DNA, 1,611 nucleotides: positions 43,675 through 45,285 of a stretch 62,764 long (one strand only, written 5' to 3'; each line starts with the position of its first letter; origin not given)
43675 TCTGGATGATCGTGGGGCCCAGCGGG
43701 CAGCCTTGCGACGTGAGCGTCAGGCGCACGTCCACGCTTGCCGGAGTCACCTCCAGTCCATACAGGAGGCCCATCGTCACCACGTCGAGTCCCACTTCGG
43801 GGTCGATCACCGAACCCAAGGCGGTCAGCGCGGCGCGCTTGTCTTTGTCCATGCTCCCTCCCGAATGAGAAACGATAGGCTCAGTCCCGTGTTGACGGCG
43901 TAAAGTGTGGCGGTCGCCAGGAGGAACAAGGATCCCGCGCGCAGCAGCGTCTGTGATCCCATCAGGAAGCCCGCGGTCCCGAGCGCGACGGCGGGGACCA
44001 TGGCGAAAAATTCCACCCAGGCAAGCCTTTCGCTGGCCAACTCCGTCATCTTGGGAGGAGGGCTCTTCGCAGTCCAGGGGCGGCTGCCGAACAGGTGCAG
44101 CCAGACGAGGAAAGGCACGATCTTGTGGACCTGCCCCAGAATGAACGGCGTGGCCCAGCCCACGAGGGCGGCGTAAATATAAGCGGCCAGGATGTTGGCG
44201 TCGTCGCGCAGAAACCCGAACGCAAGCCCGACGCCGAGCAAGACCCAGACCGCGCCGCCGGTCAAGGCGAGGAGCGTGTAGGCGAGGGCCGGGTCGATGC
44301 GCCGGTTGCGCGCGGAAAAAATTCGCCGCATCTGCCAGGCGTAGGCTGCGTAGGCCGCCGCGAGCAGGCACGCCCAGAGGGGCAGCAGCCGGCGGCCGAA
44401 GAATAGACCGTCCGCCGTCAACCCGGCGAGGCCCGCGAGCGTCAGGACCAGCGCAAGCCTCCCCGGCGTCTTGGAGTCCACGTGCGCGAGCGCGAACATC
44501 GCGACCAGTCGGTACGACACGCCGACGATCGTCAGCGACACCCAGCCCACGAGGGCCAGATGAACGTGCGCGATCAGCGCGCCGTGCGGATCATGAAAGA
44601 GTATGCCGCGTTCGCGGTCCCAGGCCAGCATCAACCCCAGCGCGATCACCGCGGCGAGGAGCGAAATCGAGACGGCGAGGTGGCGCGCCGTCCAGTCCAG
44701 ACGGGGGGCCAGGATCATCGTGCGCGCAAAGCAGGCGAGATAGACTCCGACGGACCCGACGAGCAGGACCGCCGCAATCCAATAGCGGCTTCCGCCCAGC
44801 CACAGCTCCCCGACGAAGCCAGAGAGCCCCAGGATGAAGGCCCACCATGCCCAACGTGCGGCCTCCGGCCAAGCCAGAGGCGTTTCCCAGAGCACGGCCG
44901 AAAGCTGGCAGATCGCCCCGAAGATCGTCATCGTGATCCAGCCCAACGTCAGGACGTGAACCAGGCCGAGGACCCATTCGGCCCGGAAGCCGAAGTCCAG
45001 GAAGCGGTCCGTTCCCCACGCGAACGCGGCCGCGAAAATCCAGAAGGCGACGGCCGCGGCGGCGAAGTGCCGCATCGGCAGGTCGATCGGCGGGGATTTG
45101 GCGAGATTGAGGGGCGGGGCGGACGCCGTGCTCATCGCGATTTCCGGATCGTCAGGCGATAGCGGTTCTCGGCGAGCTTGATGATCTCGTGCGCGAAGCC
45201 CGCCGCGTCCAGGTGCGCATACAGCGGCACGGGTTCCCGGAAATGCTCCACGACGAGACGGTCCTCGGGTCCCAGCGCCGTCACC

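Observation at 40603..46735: Mirror-arranged redox/NO-stress-type locus: two paralogous 12-TM proteins, each flanked by small metal-centre domains, bracketed by Rrf2 and Crp/Fnr regulators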

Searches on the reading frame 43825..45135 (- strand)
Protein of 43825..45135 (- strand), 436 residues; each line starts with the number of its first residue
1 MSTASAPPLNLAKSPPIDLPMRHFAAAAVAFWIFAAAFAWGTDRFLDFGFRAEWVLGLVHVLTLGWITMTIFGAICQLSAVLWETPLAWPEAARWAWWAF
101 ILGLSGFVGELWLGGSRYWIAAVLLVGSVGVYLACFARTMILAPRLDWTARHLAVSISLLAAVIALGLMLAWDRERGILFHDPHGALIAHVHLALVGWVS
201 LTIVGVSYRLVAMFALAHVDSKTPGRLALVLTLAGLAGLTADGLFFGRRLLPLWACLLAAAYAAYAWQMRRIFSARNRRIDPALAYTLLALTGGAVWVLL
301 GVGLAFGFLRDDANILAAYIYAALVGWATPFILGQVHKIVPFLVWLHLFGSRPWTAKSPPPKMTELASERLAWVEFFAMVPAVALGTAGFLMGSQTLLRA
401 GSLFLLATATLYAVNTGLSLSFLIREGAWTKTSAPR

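Call 3: search_protein_families(library=pfam, proteins=[window:43825-45135:-], max_evalue=0.01)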
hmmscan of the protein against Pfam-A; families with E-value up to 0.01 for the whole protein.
window:43825-45135:- (436 aa): 1 family
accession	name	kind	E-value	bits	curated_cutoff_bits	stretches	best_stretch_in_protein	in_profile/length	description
PF00115.25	COX1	-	0.0083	15.5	34.8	1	187-252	343-407/436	Cytochrome C and Quinol oxidase polypeptide I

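Call 4: search_protein_families(library=ncbifam, proteins=[window:43825-45135:-], max_evalue=0.1)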
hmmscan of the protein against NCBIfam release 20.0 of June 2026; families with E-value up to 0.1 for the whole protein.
window:43825-45135:- (436 aa): 0 families

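Call 6: find_homologous_proteins(query=window:43825-45135:-, max_evalue=0.001)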
Query window:43825-45135:- (436 aa): 212 proteins with E <= 0.001 among 8000 candidates; the best 120 are listed.
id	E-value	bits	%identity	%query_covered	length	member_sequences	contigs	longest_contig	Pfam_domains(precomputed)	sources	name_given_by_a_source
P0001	4.1e-280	947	100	100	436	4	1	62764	-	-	-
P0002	9.3e-249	844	88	100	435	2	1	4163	-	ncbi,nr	ncbi:MAG: hypothetical protein KGL74_06055 [Elusimicrobia bacterium]|nr:hypothetical protein [Elusim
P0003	1.2e-241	821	86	100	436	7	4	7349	-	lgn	-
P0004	2.2e-240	816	85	100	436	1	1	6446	-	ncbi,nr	ncbi:MAG: hypothetical protein PHS14_14955 [Elusimicrobia bacterium]|nr:hypothetical protein [Elusim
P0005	7.8e-239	811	85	100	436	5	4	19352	-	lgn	-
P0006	2.6e-237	806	85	100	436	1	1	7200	-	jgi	jgi:hypothetical protein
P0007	9.8e-235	798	83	100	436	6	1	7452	-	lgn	-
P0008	3.3e-216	737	78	100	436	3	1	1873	-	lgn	-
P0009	4.5e-207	707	75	97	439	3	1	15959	-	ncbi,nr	ncbi:MAG: hypothetical protein KGM24_11045 [Elusimicrobia bacterium]|nr:hypothetical protein [Elusim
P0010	1.1e-200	686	75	99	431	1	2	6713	-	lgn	-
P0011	9.8e-166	570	63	98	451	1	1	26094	PF00115.26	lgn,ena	-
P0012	2.4e-164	566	82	74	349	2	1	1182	-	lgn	-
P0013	3.4e-163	562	64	96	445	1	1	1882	-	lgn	-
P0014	3.7e-162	559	63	97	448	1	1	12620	-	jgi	jgi:hypothetical protein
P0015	3.3e-158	546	63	97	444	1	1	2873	-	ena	-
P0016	3.9e-158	545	62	95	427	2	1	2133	PF00115.26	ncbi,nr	ncbi:MAG: hypothetical protein KGL04_05360, partial [Elusimicrobia bacterium]|nr:hypothetical protei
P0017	6.0e-158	545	63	95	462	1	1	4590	PF00115.26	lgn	-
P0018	8.9e-158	544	62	97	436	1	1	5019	PF00115.26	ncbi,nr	ncbi:MAG: hypothetical protein KGI84_05450 [Elusimicrobia bacterium]|nr:hypothetical protein [Elusim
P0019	3.4e-157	542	64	96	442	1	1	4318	PF00115.26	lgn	-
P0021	4.0e-156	539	62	97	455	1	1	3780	PF00115.26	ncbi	-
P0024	5.1e-155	535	61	97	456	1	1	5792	PF00115.26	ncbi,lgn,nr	ncbi:MAG: hypothetical protein HY553_17595 [Elusimicrobia bacterium]|nr:hypothetical protein [Elusim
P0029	5.5e-154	532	58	100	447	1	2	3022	PF00115.26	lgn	-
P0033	4.6e-153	529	61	97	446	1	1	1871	PF00115.26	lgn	-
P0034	9.4e-153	528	60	95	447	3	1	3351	PF00115.26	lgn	-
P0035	8.0e-152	525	59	98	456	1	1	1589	PF00115.26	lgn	-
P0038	9.7e-150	518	60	97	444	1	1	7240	PF00115.26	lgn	-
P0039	1.3e-148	514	59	97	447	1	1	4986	PF00115.26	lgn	-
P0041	6.5e-147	508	57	100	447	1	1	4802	PF00115.26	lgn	-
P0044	6.4e-146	505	57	100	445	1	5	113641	-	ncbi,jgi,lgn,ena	jgi:hypothetical protein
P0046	4.8e-145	502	58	97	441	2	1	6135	PF00115.26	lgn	-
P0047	2.9e-144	500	59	97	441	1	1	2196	PF00115.26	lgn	-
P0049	1.9e-140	487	56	95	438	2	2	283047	PF00115.26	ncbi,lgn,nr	ncbi:MAG: hypothetical protein KGO96_02875 [Elusimicrobia bacterium]|nr:hypothetical protein [Elusim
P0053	1.3e-136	474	55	95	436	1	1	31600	PF00115.26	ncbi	-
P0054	6.2e-136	472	56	96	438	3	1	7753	PF00115.26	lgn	-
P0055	9.0e-135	468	55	96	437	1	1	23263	PF00115.26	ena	-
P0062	2.9e-123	430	54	96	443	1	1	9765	PF00115.26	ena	-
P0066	5.5e-117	410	52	99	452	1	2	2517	PF00115.26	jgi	-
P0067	4.5e-116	407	51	98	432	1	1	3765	PF00115.26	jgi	jgi:hypothetical protein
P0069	9.4e-115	402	50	99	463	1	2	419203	-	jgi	jgi:hypothetical protein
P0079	6.6e-110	386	48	97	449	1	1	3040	PF00115.26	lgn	-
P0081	3.6e-108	381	47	99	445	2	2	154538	PF00115.26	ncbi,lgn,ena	-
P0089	1.1e-103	366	47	97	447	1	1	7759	PF00115.26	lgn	-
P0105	5.0e-93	331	44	94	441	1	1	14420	PF00115.26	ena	-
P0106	4.7e-92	328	45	96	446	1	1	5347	PF00115.26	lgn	-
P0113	1.3e-79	287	42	94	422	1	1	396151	-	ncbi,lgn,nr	ncbi:MAG: hypothetical protein HYZ75_03565 [Elusimicrobia bacterium]|nr:hypothetical protein [Elusim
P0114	4.4e-46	176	34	89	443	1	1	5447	PF00115.26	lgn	-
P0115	1.4e-38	151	30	92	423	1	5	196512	PF00115.26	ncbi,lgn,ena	-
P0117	1.3e-32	132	32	96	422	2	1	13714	PF00115.26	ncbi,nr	ncbi:MAG TPA: hypothetical protein VMT79_20930 [Candidatus Binatia bacterium]|nr:hypothetical protei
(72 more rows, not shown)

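Call 10: search_solved_structures(query=A1, max_evalue=10, show_alignments=3)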
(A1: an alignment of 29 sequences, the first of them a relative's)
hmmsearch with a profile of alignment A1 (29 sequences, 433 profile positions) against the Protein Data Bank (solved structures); distinct sequences matched with E-value up to 10: 4.
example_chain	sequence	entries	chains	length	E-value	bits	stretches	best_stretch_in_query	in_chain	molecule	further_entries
8smr_E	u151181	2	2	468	2.7e-08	36.3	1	22-121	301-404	cytochrome-c oxidase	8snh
9g6b_A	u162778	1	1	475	3.3e-08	36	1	22-119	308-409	cytochrome-c oxidase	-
3mk7_A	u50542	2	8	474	1.4e-07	33.9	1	22-118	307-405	Cytochrome c oxidase, cbb3-type, subunit N | Cbb3-type cytochrome c oxidase subunit CcoN1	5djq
9g83_t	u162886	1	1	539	1e-06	31.1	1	40-117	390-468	cytochrome-c oxidase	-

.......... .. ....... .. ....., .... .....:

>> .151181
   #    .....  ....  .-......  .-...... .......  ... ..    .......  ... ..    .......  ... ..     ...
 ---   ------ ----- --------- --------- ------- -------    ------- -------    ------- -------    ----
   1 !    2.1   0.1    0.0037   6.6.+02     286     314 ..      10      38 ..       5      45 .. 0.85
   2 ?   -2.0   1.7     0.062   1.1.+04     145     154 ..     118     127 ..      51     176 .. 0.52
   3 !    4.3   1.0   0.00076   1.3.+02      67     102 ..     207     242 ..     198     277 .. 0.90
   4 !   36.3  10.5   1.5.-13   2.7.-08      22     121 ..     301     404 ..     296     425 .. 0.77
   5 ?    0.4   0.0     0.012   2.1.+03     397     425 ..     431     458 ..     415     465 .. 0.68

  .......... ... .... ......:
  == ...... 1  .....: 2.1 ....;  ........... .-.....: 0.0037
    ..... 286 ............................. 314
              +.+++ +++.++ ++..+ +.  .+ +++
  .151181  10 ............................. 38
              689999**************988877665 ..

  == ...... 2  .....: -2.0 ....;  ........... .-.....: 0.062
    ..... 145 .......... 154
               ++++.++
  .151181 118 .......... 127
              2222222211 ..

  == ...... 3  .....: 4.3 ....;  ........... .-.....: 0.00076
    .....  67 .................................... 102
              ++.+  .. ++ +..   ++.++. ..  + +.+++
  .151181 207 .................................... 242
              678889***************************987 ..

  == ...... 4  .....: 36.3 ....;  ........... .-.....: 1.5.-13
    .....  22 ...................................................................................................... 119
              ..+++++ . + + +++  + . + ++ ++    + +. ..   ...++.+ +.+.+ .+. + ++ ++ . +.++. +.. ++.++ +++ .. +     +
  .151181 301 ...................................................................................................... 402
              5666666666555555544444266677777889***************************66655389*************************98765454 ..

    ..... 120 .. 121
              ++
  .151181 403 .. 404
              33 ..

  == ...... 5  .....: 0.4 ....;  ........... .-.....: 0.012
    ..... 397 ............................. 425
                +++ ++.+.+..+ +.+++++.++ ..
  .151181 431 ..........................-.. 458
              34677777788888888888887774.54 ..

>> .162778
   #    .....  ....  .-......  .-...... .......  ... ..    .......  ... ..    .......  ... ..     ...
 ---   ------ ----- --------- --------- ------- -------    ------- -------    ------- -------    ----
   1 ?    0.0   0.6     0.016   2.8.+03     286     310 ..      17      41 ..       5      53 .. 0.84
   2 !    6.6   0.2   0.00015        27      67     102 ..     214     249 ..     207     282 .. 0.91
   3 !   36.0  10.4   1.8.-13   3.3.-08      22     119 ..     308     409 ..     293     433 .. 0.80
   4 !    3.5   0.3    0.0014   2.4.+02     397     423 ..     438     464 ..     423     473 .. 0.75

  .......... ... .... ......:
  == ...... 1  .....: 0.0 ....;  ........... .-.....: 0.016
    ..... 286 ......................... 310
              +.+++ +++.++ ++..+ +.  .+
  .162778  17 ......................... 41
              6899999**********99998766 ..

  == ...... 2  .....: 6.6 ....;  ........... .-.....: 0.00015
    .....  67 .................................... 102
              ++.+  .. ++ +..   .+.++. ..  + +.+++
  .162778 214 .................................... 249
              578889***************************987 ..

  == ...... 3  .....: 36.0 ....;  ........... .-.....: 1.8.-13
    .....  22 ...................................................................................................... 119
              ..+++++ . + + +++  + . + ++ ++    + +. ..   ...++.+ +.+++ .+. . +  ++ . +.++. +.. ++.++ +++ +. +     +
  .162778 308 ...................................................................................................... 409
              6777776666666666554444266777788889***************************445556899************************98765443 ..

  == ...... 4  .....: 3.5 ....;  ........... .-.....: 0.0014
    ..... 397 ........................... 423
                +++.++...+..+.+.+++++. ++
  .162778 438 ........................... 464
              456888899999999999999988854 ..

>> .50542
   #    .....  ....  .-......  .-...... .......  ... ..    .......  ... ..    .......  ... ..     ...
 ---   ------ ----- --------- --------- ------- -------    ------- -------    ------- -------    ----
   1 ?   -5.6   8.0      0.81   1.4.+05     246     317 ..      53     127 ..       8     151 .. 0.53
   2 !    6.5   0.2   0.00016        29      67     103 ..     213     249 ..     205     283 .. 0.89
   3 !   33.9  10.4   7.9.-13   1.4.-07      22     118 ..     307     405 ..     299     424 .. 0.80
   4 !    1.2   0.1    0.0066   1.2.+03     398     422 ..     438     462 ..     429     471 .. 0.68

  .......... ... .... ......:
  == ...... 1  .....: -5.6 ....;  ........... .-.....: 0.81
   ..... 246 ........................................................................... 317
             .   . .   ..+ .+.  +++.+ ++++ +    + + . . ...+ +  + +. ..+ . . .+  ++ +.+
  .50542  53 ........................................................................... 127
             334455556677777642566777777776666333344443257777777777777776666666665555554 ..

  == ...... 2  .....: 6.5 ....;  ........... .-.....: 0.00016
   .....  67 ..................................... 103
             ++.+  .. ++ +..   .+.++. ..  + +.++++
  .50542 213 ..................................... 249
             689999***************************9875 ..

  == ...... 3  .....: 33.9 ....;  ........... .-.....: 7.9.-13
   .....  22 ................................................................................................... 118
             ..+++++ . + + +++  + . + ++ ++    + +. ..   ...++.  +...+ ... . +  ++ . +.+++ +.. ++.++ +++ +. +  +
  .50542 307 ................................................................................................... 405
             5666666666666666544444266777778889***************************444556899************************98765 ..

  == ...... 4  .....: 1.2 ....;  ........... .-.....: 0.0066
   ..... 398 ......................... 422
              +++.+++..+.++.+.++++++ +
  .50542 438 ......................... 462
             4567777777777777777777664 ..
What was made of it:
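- Closest known: cbb3 oxidase CcoN and NO reductase NorB. Same: Sequence-detectable homology of TM1-3 to helices IX-XI (call 10).
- Tried and rejected: Only the family profile reaches CcoN (call 10).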

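Call 11: find_encoding_contigs(protein=P0069, flank=8000, max_places=3)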
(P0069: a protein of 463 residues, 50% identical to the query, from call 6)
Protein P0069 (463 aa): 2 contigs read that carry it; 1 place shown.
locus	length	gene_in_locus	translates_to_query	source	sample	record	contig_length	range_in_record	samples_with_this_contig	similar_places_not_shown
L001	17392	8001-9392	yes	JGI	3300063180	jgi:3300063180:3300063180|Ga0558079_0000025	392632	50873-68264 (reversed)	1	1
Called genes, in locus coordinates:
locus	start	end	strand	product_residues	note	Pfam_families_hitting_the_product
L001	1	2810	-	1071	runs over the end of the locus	PF00873:ACR_tran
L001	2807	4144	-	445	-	PF02321:OEP (weak)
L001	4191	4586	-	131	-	PF02566:OsmC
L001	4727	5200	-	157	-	PF04191:PEMT, PF04140:ICMT, PF02544:Steroid_dh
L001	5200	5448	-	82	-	-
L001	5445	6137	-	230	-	PF07638:Sigma70_ECF (faint), PF04542:Sigma70_r2, PF08281:Sigma70_r4_2, PF04545:Sigma70_r4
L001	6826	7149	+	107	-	PF02082:Rrf2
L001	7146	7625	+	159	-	PF13664:DUF4149 (weak), PF05425:CopD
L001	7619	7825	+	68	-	PF08984:DUF1858 (faint), PF04405:ScdA_N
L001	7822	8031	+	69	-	PF01206:TusA (faint), PF10006:DUF2249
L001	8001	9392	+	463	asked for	-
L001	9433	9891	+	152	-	PF02082:Rrf2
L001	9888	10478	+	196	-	-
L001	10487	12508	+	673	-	PF18764:nos_propeller, PF13473:Cupredoxin_1 (weak), PF00116:COX2 (weak)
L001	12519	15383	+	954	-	PF07602:DUF1565 (faint), PF05048:NosD, PF13229:Beta_helix, PF00005:ABC_tran, PF13304:AAA_21 (faint)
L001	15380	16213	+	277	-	PF01061:ABC2_membrane, PF12679:ABC2_membrane_2, PF12730:ABC2_membrane_4 (weak), PF12698:ABC2_membrane_3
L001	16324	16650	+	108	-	PF05573:NosL (weak)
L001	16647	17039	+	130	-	PF08534:Redoxin, PF00578:AhpC-TSA, PF00255:GSHPx (weak), PF00085:Thioredoxin, PF13905:Thioredoxin_8 (weak)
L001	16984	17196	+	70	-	-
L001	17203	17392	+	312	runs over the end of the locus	-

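Call 12: find_encoding_contigs(protein=P0115, flank=8000, max_places=3)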
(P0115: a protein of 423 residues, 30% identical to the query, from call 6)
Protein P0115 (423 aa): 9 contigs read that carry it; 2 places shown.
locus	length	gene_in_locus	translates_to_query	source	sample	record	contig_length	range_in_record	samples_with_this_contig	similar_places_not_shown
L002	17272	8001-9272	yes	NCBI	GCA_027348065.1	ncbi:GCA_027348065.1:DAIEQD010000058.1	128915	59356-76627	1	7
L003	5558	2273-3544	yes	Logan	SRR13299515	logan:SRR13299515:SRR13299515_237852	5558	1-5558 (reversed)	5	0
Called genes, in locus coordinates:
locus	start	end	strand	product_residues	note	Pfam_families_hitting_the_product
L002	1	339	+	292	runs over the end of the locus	PF16119:DUF4835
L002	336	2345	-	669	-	PF13646:HEAT_2 (faint), PF00160:Pro_isomerase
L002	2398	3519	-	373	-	PF00583:Acetyltransf_1 (faint)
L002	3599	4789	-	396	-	PF00155:Aminotran_1_2, PF00266:Aminotran_5 (weak), PF01053:Cys_Met_Meta_PP, PF01212:Beta_elim_lyase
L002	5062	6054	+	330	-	PF01073:3Beta_HSD, PF01370:Epimerase, PF02719:Polysacc_synt_2 (faint), PF04321:RmlD_sub_bind, PF05368:NmrA, PF13460:NAD_binding_10, PF16363:GDP_Man_Dehyd, PF07993:NAD_binding_4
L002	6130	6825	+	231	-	PF00027:cNMP_binding, PF13545:HTH_Crp_2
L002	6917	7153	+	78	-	PF10006:DUF2249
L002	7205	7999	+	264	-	PF08984:DUF1858, PF10006:DUF2249, PF01206:TusA, PF10006:DUF2249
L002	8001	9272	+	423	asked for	PF00115:COX1 (weak)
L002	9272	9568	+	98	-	PF01883:FeS_assembly_P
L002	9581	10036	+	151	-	PF00115:COX1, PF11070:DUF2871 (weak)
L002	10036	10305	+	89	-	PF00037:Fer4 (faint), PF13237:Fer4_10, PF12838:Fer4_7 (weak), PF13187:Fer4_9 (weak), PF13484:Fer4_16 (faint)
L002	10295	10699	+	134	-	PF08859:DGC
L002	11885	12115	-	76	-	-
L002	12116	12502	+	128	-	PF03544:TonB_C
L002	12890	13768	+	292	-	PF00701:DHDPS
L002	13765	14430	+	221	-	PF01113:DapB_N, PF05173:DapB_C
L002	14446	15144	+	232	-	PF08503:DapH_N, PF25087:GMPPB_C (weak), PF25084:LbH_EIF2B, PF00132:Hexapep, PF14602:Hexapep_2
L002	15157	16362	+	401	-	PF00696:AA_kinase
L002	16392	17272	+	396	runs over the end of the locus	PF00696:AA_kinase, PF13840:ACT_7, PF22468:ACT_9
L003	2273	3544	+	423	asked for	PF00115:COX1 (weak)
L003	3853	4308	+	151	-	PF00115:COX1, PF11070:DUF2871 (weak)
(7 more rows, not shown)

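Call 22: predict_structure(alignment_id=A1)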
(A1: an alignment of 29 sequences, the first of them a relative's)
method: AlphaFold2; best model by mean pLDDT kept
length: 436 residues; sequences in the alignment: 29
mean_pLDDT: 92.7   pTM: 0.92
mean pLDDT of the five models: 92.7, 90.7, 90.7, 90.3, 89.8
residues with pLDDT >= 90: 354; 70-90: 64; 50-70: 10; < 50: 8
segments of 3 or more residues with pLDDT < 50: 1-5, 434-436
pLDDT, mean of each block of 10 residues (from residue 1): 52 88 98 98 91 96 98 95 93 98 98 94 97 97 93 96 96 87 94 98 92 76 92 98 95 98 96 84 95 98 97 96 98 95 91 84 91 98 98 97 99 96 87 52
secondary structure, 60 per line:
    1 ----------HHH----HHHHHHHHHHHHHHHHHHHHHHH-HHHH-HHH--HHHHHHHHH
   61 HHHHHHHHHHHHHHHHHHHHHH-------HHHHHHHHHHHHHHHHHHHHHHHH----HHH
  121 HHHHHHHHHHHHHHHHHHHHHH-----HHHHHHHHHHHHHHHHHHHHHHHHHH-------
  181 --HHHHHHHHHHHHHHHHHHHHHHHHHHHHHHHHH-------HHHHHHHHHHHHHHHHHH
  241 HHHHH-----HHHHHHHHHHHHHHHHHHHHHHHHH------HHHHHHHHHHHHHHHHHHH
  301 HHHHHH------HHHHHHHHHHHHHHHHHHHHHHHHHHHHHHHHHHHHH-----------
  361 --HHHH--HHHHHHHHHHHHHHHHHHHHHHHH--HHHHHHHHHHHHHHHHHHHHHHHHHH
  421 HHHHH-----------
elements in order: H18-40 H42-45 H52-82 H90-113 H118-142 H148-173 H183-215 H223-245 H251-275 H282-306 H313-349 H363-366 H369-392 H395-425
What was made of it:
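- On Haem-copper oxidase / NOR catalytic subunit (PF00115): AF2 model pLDDT 92.7 (call 22).
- Checked: The AF2 model of B shows 12 long helices (call 22).
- AF2 pLDDT 92.7, pTM 0.92 (call 22).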

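Call 24: find_encoding_contigs(protein=P0113, flank=8000, max_places=2)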
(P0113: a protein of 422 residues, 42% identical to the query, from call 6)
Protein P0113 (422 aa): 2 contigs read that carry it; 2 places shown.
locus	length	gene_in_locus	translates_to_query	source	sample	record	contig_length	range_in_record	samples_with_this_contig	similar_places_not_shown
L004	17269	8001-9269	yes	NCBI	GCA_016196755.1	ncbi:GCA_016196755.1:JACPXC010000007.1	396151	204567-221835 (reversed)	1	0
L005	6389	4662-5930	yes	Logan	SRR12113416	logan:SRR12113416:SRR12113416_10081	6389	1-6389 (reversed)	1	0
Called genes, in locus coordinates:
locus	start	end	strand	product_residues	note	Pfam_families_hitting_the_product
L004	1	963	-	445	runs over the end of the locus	PF00324:AA_permease, PF13520:AA_permease_2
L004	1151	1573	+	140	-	PF02082:Rrf2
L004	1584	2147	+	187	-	-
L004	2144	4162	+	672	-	PF18764:nos_propeller, PF13473:Cupredoxin_1 (weak), PF00116:COX2 (weak)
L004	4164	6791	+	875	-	PF05048:NosD, PF13229:Beta_helix, PF00005:ABC_tran, PF13304:AAA_21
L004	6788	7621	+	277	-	PF01061:ABC2_membrane (weak), PF12679:ABC2_membrane_2, PF12730:ABC2_membrane_4 (weak), PF12698:ABC2_membrane_3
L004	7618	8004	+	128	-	-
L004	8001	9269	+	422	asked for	-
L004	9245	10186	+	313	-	-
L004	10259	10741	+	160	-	PF01814:Hemerythrin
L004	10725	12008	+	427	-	PF13372:Alginate_exp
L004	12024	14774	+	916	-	PF04879:Molybdop_Fe4S4, PF00384:Molybdopterin, PF01568:Molydop_binding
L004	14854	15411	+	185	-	PF13534:Fer4_17 (faint), PF00037:Fer4 (faint), PF12797:Fer4_2 (faint), PF12837:Fer4_6 (faint), PF13237:Fer4_10 (faint), PF14697:Fer4_21 (faint), PF12838:Fer4_7 (weak), PF13187:Fer4_9 (weak), +1 more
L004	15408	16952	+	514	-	PF12801:Fer4_5, PF00037:Fer4 (faint), PF12838:Fer4_7 (faint), PF13746:Fer4_18 (weak)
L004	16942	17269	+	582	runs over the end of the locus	PF04945:YHS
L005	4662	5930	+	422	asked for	-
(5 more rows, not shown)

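Call 25: find_encoding_contigs(protein=P0117, flank=8000, max_places=2)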
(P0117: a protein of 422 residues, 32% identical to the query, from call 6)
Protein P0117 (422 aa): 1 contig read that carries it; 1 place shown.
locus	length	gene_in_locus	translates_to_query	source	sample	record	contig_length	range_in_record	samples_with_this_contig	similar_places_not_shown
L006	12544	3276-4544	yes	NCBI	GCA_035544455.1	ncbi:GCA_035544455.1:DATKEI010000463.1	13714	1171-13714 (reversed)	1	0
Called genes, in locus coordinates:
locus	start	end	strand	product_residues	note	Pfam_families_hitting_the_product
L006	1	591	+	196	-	PF00092:VWA, PF13519:VWA_2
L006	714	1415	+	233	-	PF00027:cNMP_binding, PF13545:HTH_Crp_2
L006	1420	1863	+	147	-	PF00115:COX1 (weak)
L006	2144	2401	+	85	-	PF04405:ScdA_N, PF24001:DUF7317 (weak)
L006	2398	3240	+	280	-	PF08984:DUF1858, PF10006:DUF2249, PF01206:TusA, PF10006:DUF2249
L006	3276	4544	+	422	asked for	PF00115:COX1 (weak)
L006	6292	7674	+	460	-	PF05954:Phage_GPD, PF04717:Phage_base_V (weak)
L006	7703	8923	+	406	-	PF13176:TPR_7 (faint), PF07719:TPR_2 (faint), PF13374:TPR_10 (faint), PF07721:TPR_4 (faint), PF00515:TPR_1 (faint), PF13181:TPR_8 (faint), PF13424:TPR_12 (weak)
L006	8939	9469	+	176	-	-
